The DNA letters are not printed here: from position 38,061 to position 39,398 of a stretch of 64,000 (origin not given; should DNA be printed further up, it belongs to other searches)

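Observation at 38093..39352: AbiEi/DUF559 endonuclease-fold gene flanked by 78-bp inverted repeats with internal sub-repeats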

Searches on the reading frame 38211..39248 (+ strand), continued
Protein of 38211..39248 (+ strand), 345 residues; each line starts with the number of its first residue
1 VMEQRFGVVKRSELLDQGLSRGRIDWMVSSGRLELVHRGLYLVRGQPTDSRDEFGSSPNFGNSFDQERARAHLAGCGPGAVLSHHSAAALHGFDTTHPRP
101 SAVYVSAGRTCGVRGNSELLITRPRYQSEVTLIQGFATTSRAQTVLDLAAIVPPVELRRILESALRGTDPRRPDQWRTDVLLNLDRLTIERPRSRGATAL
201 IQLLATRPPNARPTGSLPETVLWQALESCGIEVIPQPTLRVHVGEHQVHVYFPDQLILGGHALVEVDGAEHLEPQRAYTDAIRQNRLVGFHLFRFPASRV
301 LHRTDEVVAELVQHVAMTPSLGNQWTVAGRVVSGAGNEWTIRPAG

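Call 61: find_encoding_contigs(protein=P0040, flank=3000, max_places=3)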
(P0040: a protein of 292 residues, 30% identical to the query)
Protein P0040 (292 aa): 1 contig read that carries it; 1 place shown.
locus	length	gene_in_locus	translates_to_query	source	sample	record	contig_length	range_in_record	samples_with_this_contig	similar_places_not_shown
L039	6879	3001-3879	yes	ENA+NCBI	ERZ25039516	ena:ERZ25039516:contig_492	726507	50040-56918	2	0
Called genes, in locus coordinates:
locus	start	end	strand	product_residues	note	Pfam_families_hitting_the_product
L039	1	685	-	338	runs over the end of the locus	PF01628:HrcA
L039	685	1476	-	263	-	-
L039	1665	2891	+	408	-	-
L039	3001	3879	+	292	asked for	PF13338:AbiEi_4, PF18741:MTES_1575, PF04480:DUF559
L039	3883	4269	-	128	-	PF01575:MaoC_dehydratas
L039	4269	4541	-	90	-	PF13452:FAS1_DH_region, PF22622:MFE-2_hydrat-2_N (weak)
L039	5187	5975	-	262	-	PF00106:adh_short, PF08659:KR, PF01370:Epimerase (weak), PF13460:NAD_binding_10 (weak), PF13561:adh_short_C2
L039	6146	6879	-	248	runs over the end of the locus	PF06271:RDD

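Call 62: find_related_loci(query=A2, collection=viral_contigs, flank=3000)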
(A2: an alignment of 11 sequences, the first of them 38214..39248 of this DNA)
Query A2 (344 aa) in viral_contigs; peptide patterns used: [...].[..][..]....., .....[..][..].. (x = any residue, [..] = any of these).
35 stretches matched a pattern, but none encodes a relative of the query by tblastn (E <= 1e-3).

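Call 65: search_solved_structures(query=A2, max_evalue=1, show_alignments=2)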
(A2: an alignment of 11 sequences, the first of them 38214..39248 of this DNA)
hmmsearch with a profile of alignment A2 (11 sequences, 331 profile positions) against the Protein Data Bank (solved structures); distinct sequences matched with E-value up to 1: 4.
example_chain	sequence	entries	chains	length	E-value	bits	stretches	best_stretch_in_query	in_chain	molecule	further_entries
3hrl_A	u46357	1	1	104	2.5e-08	36.2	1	231-302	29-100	Endonuclease-Like Protein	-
4oky_C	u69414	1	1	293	0.11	14.5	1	234-305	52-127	Restriction endonuclease PvuRts1 I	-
4oq2_A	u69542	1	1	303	0.11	14.4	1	234-305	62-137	Restriction endonuclease PvuRts1 I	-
2hh7_A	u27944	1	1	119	0.14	14.1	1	4-85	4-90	Hypothetical protein CsoR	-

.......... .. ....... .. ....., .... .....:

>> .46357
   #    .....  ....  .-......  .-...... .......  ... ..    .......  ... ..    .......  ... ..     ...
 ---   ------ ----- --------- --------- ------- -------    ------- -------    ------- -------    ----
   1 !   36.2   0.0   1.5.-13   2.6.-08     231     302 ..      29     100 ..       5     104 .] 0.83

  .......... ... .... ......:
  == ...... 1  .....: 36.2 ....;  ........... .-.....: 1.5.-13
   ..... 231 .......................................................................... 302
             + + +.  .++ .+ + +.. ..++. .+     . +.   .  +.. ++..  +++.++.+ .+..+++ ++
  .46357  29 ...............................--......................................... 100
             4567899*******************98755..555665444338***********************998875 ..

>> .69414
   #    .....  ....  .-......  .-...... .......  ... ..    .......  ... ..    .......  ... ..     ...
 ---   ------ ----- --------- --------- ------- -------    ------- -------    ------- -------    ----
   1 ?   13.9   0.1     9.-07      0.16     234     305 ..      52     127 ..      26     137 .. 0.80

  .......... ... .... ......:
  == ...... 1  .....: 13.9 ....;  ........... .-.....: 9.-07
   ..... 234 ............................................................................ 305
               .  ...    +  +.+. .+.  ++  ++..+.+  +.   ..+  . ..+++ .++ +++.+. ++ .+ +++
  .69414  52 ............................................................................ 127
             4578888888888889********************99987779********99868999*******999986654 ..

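Call 79: predict_structure(alignment_id=A2)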
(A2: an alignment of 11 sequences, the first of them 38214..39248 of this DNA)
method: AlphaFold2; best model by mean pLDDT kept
length: 344 residues; sequences in the alignment: 11
mean_pLDDT: 86.9   pTM: 0.83
mean pLDDT of the five models: 86.9, 86.8, 86.0, 85.5, 85.0
residues with pLDDT >= 90: 196; 70-90: 118; 50-70: 11; < 50: 19
segments of 3 or more residues with pLDDT < 50: 1-3, 46-61
pLDDT, mean of each block of 10 residues (from residue 1): 66 90 89 87 57 32 78 91 95 89 92 89 92 94 97 95 90 90 95 92 88 94 95 94 89 92 82 73 86 92 96 93 91 94 85
secondary structure, 60 per line:
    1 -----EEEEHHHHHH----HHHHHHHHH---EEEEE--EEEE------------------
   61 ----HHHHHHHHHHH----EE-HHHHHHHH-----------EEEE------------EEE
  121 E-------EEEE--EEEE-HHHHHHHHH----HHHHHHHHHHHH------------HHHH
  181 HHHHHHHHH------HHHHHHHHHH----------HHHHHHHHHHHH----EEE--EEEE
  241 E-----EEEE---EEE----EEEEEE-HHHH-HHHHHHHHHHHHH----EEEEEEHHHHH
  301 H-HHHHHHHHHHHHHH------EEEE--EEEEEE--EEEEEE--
elements in order: E6-9 H10-15 H20-28 E32-36 E39-42 H65-75 H83-90 E102-105 E118-121 E129-132 E135-138 H140-148 H153-164 H177-189 H196-205 H216-227 E232-234 E237-241 E247-250 E254-256 E261-266 H268-271 H273-285 E290-295 H296-301 H303-316 E323-326 E329-334 E337-342

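Call 80: search_protein_representatives(alignment_id=A2)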
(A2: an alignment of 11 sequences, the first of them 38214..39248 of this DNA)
Query: 11 sequences, 331 profile positions. Proteins with E-value up to 0.001 (for the whole library): 17671; up to 1e-10: 5102; up to 1e-30: 82. The best 150 are listed.
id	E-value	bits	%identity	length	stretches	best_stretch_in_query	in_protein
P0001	1.5e-159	546.5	-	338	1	8-329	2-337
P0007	3.0e-149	512.6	-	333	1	3-329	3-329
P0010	4.9e-137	472.5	-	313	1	27-330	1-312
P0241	1.8e-101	355.6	-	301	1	4-266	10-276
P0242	1.1e-90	320.1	-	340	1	3-330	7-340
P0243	5.4e-90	317.9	-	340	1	8-327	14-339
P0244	1.4e-81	290.3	-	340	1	8-330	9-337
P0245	6.5e-76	271.6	-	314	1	20-326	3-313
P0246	4.4e-74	265.6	-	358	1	4-327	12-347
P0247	8.8e-72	258.0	-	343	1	2-327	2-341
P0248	1.6e-69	250.6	-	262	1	75-328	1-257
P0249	2.9e-64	233.3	-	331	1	9-328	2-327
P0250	1.2e-62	228.0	-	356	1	6-329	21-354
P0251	1.5e-61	224.3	-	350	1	5-326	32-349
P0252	4.2e-61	222.9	-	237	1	103-326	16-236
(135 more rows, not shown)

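Call 82: fold_search(model_id=the predicted structure, library=pdb)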
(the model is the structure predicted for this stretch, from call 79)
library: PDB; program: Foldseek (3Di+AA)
matches with E <= 10: 258; with E <= 0.001: 5
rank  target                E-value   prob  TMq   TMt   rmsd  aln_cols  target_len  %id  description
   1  6y8q_A                3.8e-05  1.00  0.30  0.45   7.5       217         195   15  AbiEi antitoxin from Streptococcus agalactiae (released 2020-12-16)
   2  4oq2                  1.8e-04  1.00  0.21  0.24   9.4       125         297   23  5hmC specific restriction endonuclease PvuRTs1I (released 2014-03-12)
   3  1zel_B                6.5e-04  1.00  0.34  0.39  11.1       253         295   16  Crystal structure of RV2827C protein from Mycobacterium tuberculosis (released 2006-05-02)
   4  4oky                  6.8e-04  1.00  0.20  0.24   7.9       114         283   23  Crystal structure of PvuRts1I, a 5-hydroxymethylcytosine DNA restriction endonuclease (released 2014-09-10)
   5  1zel_A                9.7e-04  1.00  0.41  0.47   5.7       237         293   16  Crystal structure of RV2827C protein from Mycobacterium tuberculosis (released 2006-05-02)
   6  9g6k_L9               1.0e-03  0.99  0.25  0.19  17.0       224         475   15  LSU structure derived from the LSU sample of the mitoribosome from T. gondii. (released 2024-12-11)
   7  6y8q_D                2.6e-03  1.00  0.30  0.48   7.3       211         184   13  AbiEi antitoxin from Streptococcus agalactiae (released 2020-12-16)
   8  4par_C                3.3e-03  1.00  0.22  0.24   8.7       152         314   14  The 5-Hydroxymethylcytosine-Specific Restriction Enzyme AbaSI in a Complex with Product-like DNA (released 2014-06-25)
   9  4par_A                4.8e-03  1.00  0.21  0.23   9.2       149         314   14  The 5-Hydroxymethylcytosine-Specific Restriction Enzyme AbaSI in a Complex with Product-like DNA (released 2014-06-25)
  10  4par_B                7.6e-03  0.99  0.22  0.24   8.8       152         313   14  The 5-Hydroxymethylcytosine-Specific Restriction Enzyme AbaSI in a Complex with Product-like DNA (released 2014-06-25)
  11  3hrl                  9.1e-03  1.00  0.20  0.67   5.0       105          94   24  Crystal structure of a putative endonuclease-like protein (ngo0050) from neisseria gonorrhoeae (released 2009-06-30)
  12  3r3p_B                6.7e-02  1.00  0.22  0.69   4.8       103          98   17  Homing Endonuclease I-Bth0305I Catalytic Domain (released 2011-10-05)
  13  7lvv_D                7.5e-02  0.44  0.15  0.30  12.1       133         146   16  cryoEM structure DrdV-DNA complex (released 2021-03-17)
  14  8q3z_A                1.9e-01  0.35  0.21  0.17  10.5       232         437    6  Crystal structure of cA4-bound Can2 from Thermoanaerobacter brockii (released 2023-11-22)
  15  1t0f_B                2.3e-01  0.28  0.14  0.17  17.9       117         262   14  Crystal Structure of the TnsA/TnsC(504-555) complex (released 2004-11-09)
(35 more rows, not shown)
